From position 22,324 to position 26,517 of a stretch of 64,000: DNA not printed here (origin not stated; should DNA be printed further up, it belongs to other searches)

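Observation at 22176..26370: Isolated single-module NRPS (C-A-T-TE) with a long palindrome-bearing leader and slightly atypical codon usage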

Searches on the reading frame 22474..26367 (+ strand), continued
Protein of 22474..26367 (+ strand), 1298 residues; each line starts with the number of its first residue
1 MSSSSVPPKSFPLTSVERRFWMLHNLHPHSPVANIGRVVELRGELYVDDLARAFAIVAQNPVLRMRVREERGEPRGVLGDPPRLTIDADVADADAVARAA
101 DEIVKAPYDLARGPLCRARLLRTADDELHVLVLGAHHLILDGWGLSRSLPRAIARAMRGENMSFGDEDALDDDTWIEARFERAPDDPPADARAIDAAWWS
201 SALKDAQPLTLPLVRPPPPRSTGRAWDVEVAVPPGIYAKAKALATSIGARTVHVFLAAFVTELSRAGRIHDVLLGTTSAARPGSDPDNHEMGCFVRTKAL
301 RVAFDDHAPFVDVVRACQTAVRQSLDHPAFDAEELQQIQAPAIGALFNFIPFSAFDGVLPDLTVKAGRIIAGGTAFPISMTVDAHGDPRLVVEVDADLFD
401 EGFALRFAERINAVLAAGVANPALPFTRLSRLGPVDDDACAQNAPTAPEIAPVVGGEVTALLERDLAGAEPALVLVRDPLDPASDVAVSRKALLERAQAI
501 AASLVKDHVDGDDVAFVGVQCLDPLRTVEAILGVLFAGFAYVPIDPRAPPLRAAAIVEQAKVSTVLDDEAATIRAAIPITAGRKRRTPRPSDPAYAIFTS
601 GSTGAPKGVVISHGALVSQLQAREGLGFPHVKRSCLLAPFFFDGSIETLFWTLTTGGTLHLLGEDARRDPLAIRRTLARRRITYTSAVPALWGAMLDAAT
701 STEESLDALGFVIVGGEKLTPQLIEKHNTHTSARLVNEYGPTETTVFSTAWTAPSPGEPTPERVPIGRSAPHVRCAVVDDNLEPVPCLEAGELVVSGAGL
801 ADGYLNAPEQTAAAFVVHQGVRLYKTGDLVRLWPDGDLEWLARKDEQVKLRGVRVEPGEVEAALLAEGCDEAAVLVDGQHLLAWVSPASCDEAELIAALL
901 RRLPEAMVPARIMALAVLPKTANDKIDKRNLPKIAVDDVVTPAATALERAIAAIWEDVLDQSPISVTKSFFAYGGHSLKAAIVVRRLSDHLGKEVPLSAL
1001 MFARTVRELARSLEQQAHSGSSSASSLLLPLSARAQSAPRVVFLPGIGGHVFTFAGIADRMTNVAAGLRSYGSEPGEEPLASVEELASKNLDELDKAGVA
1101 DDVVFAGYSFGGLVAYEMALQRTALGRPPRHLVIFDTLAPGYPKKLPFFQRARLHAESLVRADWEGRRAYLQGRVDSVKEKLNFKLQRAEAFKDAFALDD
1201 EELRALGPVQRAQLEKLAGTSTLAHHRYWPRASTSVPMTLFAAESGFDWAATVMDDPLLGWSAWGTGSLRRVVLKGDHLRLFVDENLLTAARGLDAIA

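Call 20: find_related_loci(query=A1, collection=genome_contigs, flank=10000)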
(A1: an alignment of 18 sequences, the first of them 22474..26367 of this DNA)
Query A1 (1298 aa) in genome_contigs; peptide patterns used: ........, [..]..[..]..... (x = any residue, [..] = any of these).
600 stretches matched a pattern (row limit reached: there are more); 598 encode a relative of the query (tblastn E <= 1e-3); the best 80 are kept; 80 distinct loci.
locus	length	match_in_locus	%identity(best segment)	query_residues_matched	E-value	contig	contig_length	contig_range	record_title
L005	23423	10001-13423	28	9-1136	9e-106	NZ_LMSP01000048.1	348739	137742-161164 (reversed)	Paenibacillus sp. Soil787 contig_9, whole genome shotgun sequence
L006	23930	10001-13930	30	9-1284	1e-107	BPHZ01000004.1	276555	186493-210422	MAG: Herpetosiphonaceae bacterium KatS3mg057 DNA, contig_16405, whole genome shotgun sequence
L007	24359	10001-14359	30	9-1295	3e-104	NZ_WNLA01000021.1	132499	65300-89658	Pseudoduganella ginsengisoli strain KCTC 42409 NODE_21_length_132499_cov_29.425808_21, whole genome shotgun sequence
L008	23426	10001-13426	28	9-1136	2e-103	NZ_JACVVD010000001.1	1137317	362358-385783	Paenibacillus sedimenti strain WST5 WST5_1, whole genome shotgun sequence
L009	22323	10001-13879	27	14-1296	4e-102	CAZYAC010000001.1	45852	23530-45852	MAG TPA_asm: uncultured Saprospiraceae bacterium isolate binchicken_co385_112 genome assembly, contig: NODE_394_length_4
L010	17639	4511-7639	26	9-1031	1e-99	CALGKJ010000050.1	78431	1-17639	MAG: uncultured Clostridia bacterium isolate N1_Bin_Bin_25_1 genome assembly, contig: c_000002260583, whole genome shotg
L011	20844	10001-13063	33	8-1010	2e-99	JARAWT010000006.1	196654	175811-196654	Streptomyces sp. MN03-5084-2B NODE_6_length_196654_cov_33.655526, whole genome shotgun sequence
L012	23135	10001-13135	29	9-1034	7e-99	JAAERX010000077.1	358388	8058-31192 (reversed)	MAG: Gammaproteobacteria bacterium isolate Nau_16 NauG_CONTIG1206821, whole genome shotgun sequence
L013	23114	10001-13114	32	8-1020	6e-98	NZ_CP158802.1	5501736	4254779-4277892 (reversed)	Prescottella agglutinans strain RHO4 chromosome, complete genome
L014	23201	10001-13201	32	11-1034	3e-98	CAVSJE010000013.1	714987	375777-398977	MAG: uncultured Gemmatimonadaceae bacterium isolate MFD02416.bin.1.362 genome assembly, contig: contig_48891, whole geno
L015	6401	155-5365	32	8-1145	6e-97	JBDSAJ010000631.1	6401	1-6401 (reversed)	MAG: Umezawaea sp. isolate cluster1_bin.107 k127_5401763, whole genome shotgun sequence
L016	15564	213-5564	29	9-1159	1e-96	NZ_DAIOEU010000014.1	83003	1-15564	MAG: Dyella sp. isolate CTOTU9904 NODE_49_length_83003_cov_8.096422, whole genome shotgun sequence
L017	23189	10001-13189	32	8-1021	1e-99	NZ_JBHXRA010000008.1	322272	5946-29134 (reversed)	Nocardia sp. NPDC058633 NPDC058633_T40_G7.ctg-0008, whole genome shotgun sequence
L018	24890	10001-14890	32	1-1121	1e-95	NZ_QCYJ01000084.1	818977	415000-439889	Nocardia aurea strain SYSU K10002 s.K1002_Contig2, whole genome shotgun sequence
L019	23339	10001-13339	32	8-1145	2e-95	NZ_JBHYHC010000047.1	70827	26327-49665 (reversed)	Umezawaea sp. NPDC059074 NPDC059074_T45_D1.ctg-0047, whole genome shotgun sequence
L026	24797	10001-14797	31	1-1024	2e-93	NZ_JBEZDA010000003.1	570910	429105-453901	Nocardia sp. NPDC049220 NPDC049220_48_D12.ctg-0003, whole genome shotgun sequence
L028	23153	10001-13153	31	8-1024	6e-93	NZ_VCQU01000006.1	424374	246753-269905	Antrihabitans stalactiti strain YC2-7 contig6, whole genome shotgun sequence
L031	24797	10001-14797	31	7-1024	1e-92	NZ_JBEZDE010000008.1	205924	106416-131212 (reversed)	Nocardia sp. NPDC049190 NPDC049190_81_G10.ctg-0008, whole genome shotgun sequence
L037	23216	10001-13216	30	8-1024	6e-91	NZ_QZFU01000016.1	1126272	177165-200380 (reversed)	Nocardia panacis strain YIM PH 21724 NODE_1, whole genome shotgun sequence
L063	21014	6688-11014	27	1-1024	1e-87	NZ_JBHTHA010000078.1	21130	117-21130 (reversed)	Paenibacillus sp. GCM10027628 strain CGMCC 1.60093 GCM70027628_11, whole genome shotgun sequence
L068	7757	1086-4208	31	11-1024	9e-88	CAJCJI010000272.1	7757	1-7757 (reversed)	Verrucomicrobia bacterium isolate MOSS_genome_mining.1 genome assembly, contig: k119_156718, whole genome shotgun sequen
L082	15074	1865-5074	31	10-1024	7e-85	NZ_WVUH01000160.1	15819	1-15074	Micromonospora echinofusca strain MPMI6 NODE_160_length_15819_cov_18.5567, whole genome shotgun sequence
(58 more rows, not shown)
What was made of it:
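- Tried and rejected: The one allowed scan of genome_contigs (call 20) picked generic NRPS motifs (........, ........).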

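Call 21: list_cluster_members(proteins=[P0001, P0002, P0004, P0009, P0011, P0014, P0015, P0018])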
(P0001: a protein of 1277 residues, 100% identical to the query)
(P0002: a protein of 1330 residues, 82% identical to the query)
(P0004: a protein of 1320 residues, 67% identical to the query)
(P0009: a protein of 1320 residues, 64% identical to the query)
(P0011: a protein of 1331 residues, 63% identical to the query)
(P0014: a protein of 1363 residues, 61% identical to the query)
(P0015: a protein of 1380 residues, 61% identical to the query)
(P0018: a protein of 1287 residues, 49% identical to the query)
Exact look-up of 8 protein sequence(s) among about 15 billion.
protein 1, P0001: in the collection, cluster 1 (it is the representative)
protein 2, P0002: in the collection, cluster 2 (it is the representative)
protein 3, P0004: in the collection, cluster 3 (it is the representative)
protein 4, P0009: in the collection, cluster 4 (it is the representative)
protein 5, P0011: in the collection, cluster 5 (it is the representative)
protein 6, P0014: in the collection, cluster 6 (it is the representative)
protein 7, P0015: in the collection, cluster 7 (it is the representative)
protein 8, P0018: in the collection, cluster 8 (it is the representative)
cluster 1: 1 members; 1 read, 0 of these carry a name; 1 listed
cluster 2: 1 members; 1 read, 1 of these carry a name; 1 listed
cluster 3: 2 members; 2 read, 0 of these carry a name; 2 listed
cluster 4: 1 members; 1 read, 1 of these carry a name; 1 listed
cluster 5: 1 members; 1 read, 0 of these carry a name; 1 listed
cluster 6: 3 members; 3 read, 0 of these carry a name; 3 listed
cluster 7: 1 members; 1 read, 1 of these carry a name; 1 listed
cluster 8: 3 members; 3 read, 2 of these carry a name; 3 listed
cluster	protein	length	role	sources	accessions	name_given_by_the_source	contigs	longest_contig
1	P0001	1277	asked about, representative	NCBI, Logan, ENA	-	-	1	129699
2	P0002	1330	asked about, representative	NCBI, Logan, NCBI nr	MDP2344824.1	MAG: amino acid adenylation domain-containing protein [Deltaproteobacteria bacterium] | amino acid adenylation domain-containing protein [Deltaproteobacteria bacterium]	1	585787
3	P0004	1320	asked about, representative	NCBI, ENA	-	-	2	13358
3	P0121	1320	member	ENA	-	-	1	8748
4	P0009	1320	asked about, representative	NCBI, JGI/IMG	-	amino acid adenylation domain-containing protein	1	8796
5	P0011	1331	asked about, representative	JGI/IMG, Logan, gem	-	-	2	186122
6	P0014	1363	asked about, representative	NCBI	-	-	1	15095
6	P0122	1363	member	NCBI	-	-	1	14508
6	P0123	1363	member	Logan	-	-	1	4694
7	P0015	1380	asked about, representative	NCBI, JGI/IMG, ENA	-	amino acid adenylation domain-containing protein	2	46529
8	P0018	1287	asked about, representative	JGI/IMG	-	amino acid adenylation domain-containing protein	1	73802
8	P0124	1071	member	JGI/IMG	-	amino acid adenylation domain-containing protein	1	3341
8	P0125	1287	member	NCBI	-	-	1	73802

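Call 22: find_encoding_contigs(protein=P0003, flank=10000, max_places=1)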
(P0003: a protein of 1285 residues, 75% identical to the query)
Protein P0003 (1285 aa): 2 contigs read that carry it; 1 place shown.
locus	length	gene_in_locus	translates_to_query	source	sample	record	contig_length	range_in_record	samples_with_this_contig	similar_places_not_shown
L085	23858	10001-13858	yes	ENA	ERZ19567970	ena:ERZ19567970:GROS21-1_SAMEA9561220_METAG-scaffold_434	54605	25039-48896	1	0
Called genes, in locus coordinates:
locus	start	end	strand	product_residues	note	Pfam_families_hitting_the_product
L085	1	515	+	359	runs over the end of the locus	PF01142:TruD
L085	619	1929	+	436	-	PF00140:Sigma70_r1_2 (weak), PF04542:Sigma70_r2, PF04539:Sigma70_r3, PF04545:Sigma70_r4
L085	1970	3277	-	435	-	PF00226:DnaJ, PF07719:TPR_2 (faint)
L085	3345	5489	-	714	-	PF04851:ResIII, PF17757:UvrB_inter, PF27431:UvrB_3rd, PF00271:Helicase_C, PF12344:UvrB, PF02151:UVR (weak)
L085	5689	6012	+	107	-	-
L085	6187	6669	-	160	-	-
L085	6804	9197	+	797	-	-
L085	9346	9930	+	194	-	-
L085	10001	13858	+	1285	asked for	PF00668:Condensation, PF00501:AMP-binding, PF13193:AMP-binding_C (weak), PF00550:PP-binding, PF00975:Thioesterase, PF12697:Abhydrolase_6 (weak)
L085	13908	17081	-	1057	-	PF00069:Pkinase, PF07714:PK_Tyr_Ser-Thr, PF03781:FGE-sulfatase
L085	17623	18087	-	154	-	-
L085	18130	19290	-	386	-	-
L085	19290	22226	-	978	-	PF15780:ASH (faint), PF22073:Cep192_D4 (faint), PF22544:HYDIN_VesB_CFA65-like_Ig (faint), PF12371:TMEM131_like_N (faint)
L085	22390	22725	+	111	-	-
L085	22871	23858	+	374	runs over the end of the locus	-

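Call 23: find_encoding_contigs(protein=P0015, flank=10000, max_places=1)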
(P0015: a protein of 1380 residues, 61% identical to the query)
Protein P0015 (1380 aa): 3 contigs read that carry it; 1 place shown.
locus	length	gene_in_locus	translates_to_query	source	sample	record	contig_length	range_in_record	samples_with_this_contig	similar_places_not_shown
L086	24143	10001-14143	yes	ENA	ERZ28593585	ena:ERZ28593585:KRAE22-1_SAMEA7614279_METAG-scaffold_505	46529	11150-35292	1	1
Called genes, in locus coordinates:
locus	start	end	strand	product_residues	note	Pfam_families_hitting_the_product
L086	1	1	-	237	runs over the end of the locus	-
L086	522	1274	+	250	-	-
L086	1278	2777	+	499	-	-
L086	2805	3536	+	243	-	PF00149:Metallophos, PF12850:Metallophos_2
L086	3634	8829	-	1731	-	PF07719:TPR_2 (faint), PF13174:TPR_6 (faint), PF13176:TPR_7 (faint), PF13181:TPR_8 (faint), PF13428:TPR_14 (faint), PF00515:TPR_1 (faint), PF13432:TPR_16 (weak), PF14559:TPR_19 (weak), +3 more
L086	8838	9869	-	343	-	PF13485:Peptidase_MA_2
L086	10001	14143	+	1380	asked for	PF00668:Condensation, PF00501:AMP-binding, PF13193:AMP-binding_C (weak), PF00550:PP-binding, PF00975:Thioesterase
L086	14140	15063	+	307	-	PF03009:GDPD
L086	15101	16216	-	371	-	-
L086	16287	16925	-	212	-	-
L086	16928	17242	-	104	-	-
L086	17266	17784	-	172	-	PF10698:DUF2505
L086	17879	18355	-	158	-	PF01022:HTH_5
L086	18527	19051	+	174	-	-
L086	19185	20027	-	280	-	PF02737:3HCDH_N, PF00725:3HCDH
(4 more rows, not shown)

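Call 24: find_encoding_contigs(protein=P0017, flank=10000, max_places=1)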
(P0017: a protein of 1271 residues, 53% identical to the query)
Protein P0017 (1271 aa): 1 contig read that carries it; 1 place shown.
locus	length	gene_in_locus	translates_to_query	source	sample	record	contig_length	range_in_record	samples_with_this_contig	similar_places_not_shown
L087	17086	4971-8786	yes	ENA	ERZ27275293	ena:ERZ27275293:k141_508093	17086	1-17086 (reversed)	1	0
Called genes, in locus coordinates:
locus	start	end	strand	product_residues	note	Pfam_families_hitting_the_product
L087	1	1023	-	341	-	?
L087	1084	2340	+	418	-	PF08308:PEGA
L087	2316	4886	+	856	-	PF17191:RecG_wedge, PF01336:tRNA_anti-codon (weak), PF00270:DEAD, PF04851:ResIII, PF00271:Helicase_C, PF19833:RecG_dom3_C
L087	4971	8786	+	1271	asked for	PF00668:Condensation, PF00501:AMP-binding, PF13193:AMP-binding_C, PF00550:PP-binding, PF00975:Thioesterase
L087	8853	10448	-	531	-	PF10092:DUF2330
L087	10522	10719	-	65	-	-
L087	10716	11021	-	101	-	-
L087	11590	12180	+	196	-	-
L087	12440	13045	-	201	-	-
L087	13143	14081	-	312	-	PF00294:PfkB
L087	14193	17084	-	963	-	?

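Call 25: find_encoding_contigs(protein=P0016, flank=10000, max_places=1)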
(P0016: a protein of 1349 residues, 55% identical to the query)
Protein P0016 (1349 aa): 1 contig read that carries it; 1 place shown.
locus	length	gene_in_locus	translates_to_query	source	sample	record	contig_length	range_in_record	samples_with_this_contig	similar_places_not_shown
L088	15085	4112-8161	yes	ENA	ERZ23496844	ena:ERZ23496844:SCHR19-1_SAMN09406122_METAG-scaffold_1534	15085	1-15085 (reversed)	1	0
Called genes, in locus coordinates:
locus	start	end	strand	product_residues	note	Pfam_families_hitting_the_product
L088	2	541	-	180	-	?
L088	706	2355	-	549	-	-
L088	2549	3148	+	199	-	-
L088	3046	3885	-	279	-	-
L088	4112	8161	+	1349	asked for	PF00668:Condensation, PF00501:AMP-binding, PF13193:AMP-binding_C, PF00550:PP-binding, PF00975:Thioesterase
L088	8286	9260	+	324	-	PF03009:GDPD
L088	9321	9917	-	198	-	-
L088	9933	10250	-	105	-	-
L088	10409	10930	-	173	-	PF10698:DUF2505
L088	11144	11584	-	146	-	PF01022:HTH_5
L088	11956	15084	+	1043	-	?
